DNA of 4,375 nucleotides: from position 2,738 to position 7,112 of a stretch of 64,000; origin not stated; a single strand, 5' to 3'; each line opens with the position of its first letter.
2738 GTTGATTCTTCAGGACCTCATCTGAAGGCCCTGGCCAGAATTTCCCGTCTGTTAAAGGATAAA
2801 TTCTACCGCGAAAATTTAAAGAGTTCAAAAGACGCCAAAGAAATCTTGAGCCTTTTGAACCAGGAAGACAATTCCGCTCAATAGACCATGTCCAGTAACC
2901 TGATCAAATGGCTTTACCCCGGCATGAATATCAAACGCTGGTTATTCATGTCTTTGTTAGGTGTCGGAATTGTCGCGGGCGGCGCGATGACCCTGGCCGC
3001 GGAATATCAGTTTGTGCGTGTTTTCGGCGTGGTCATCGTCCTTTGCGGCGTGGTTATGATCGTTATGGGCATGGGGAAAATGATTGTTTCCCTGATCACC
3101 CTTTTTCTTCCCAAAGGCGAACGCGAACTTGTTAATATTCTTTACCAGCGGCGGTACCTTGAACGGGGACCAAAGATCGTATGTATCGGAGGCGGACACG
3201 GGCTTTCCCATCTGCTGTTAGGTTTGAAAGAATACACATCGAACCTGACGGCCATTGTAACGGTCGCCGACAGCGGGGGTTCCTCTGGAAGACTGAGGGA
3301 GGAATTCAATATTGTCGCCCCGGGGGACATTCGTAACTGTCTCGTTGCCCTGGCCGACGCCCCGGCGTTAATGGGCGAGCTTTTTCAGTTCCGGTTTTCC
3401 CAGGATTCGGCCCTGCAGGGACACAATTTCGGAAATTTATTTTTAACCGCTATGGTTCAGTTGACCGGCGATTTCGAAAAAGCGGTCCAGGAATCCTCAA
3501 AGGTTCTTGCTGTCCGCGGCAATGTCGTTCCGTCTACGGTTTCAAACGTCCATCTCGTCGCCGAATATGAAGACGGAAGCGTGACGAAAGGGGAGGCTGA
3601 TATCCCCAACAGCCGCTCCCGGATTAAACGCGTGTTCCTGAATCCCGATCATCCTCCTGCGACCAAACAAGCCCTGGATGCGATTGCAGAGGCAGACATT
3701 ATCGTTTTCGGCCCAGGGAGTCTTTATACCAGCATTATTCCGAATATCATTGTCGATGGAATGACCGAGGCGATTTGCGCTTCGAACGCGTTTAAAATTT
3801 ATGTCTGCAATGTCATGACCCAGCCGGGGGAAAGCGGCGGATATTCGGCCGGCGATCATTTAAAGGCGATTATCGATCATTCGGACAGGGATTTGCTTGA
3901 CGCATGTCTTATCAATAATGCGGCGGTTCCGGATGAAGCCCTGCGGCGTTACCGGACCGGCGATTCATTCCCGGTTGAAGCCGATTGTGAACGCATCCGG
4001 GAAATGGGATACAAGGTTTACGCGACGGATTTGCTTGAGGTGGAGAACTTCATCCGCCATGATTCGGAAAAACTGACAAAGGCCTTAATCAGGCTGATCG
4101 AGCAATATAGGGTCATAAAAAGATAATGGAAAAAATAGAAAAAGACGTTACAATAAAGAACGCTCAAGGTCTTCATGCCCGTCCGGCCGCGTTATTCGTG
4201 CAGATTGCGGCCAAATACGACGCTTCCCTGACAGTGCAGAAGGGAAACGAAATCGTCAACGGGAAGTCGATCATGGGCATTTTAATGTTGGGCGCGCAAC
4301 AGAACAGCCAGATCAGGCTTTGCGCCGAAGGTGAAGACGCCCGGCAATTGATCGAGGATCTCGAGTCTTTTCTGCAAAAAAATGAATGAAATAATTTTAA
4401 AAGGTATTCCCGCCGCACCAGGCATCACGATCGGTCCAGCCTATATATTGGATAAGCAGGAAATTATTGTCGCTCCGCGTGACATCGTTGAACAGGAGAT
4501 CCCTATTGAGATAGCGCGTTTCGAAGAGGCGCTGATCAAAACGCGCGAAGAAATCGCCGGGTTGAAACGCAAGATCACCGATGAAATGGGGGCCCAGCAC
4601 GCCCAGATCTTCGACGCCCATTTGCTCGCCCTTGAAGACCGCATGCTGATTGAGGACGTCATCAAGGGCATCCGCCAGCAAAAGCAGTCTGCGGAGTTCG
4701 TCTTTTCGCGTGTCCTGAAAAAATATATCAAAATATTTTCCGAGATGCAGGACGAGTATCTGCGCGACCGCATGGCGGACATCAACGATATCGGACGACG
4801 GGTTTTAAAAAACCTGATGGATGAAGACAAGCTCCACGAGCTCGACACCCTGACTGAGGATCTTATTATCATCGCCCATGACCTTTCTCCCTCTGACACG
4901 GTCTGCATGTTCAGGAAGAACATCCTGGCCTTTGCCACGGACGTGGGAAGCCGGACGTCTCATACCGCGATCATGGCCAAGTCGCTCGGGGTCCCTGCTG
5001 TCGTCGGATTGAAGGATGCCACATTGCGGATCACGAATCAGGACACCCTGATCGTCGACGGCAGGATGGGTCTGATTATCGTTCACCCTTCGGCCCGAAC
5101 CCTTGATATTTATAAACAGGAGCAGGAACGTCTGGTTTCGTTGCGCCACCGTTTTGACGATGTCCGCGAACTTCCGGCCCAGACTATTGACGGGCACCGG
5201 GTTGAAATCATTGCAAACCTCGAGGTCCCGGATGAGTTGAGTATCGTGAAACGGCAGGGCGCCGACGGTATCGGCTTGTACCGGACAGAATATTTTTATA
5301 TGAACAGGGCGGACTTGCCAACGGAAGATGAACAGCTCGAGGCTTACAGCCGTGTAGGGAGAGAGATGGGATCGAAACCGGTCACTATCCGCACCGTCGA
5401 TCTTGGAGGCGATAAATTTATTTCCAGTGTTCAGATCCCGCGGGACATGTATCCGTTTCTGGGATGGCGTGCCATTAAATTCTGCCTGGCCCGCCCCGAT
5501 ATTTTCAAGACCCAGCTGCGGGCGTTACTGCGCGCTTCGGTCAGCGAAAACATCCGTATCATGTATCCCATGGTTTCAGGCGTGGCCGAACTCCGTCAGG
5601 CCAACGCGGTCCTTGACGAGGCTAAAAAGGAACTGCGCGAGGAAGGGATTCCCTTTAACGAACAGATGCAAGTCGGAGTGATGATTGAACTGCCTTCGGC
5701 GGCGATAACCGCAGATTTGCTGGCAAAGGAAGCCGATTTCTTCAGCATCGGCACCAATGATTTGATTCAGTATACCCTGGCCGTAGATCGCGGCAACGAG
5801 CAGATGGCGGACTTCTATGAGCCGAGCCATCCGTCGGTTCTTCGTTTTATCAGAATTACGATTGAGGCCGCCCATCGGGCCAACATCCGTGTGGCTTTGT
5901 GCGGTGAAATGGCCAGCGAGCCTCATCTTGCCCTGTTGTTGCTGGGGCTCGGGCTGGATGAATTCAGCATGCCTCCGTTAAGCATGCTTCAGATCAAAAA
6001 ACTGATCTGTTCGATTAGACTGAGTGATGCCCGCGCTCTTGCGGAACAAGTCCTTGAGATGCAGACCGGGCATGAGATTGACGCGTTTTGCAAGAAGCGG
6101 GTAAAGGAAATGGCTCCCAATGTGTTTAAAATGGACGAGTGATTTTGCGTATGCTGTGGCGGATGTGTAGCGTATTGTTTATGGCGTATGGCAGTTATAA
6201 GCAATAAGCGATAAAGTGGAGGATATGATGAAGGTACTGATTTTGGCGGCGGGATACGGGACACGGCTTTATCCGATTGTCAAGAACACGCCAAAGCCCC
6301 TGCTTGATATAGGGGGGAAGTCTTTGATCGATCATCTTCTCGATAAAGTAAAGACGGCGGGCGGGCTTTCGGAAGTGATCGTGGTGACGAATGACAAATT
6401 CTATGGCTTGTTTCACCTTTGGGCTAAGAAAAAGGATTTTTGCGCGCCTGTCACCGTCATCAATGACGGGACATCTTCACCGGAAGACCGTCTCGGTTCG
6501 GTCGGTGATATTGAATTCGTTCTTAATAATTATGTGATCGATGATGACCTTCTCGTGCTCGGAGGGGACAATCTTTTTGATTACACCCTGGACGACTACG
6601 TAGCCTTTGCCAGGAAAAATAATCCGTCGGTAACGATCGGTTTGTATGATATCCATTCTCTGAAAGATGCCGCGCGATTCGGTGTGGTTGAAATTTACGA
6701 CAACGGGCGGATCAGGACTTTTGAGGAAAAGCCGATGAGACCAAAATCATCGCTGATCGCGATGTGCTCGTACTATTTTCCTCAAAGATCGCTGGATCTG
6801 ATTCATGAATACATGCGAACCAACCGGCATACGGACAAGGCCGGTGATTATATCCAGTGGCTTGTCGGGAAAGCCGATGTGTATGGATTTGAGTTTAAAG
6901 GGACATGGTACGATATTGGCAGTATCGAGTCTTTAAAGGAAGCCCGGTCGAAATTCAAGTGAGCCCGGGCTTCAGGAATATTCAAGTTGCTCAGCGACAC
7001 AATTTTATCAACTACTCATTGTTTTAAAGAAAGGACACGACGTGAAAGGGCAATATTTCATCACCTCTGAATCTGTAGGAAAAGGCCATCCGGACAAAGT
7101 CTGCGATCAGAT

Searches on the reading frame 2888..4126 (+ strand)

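Call 66: search_protein_families(library=pfam, proteins=[window:2888-4126:+], max_evalue=0.00001)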
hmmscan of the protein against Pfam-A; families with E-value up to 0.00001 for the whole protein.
window:2888-4126:+ (412 aa): 1 family
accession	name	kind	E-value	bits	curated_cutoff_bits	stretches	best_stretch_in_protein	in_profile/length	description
PF01933.23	CofD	-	1.7e-114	382.3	30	1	97-383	1-290/290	2-phospho-L-lactate transferase CofD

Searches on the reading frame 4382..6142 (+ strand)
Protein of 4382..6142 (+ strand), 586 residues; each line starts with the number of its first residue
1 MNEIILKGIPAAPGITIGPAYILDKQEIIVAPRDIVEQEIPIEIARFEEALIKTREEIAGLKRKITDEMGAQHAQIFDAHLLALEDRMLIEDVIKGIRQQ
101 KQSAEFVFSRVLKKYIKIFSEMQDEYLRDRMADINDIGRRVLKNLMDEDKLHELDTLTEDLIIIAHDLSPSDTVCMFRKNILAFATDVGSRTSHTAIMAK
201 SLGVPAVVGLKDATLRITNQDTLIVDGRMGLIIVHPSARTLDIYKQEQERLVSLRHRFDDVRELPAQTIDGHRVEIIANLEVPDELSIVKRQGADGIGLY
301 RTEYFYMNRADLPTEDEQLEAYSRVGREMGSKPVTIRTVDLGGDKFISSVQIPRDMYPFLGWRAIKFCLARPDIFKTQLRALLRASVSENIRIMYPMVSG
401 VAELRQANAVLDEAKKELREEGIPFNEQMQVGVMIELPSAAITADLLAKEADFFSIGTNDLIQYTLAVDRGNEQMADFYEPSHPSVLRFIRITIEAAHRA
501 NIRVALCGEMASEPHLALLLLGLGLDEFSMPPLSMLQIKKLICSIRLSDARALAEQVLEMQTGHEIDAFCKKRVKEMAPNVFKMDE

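Call 66: search_protein_families(library=pfam, proteins=[window:4382-6142:+], max_evalue=0.00001)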
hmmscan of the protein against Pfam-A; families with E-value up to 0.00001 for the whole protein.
window:4382-6142:+ (586 aa): 3 families
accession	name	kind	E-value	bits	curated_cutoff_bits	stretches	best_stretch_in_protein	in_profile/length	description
PF02896.24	PEP-utilizers_C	-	1e-111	373.2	22.8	1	258-545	4-291/293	PEP-utilising enzyme, PEP-binding domain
PF05524.18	PEP-utilisers_N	-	6.2e-32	110.7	24.4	1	7-130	1-121/121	PEP-utilising enzyme, N-terminal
PF00391.29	PEP-utilizers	-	1e-21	76.8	23.1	1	159-230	3-72/72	PEP-utilising enzyme, mobile domain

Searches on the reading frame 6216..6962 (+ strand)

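Call 66: search_protein_families(library=pfam, proteins=[window:6216-6962:+], max_evalue=0.00001)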
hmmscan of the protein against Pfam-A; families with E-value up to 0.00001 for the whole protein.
window:6216-6962:+ (248 aa): 2 families
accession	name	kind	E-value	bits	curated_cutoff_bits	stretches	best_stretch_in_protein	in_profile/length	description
PF00483.29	NTP_transferase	-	5.9e-42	144.4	21.2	1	6-246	1-241/245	Nucleotidyl transferase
PF12804.13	NTP_transf_3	-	1.8e-10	41.7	27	1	7-119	1-96/160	MobA-like NTP transferase domain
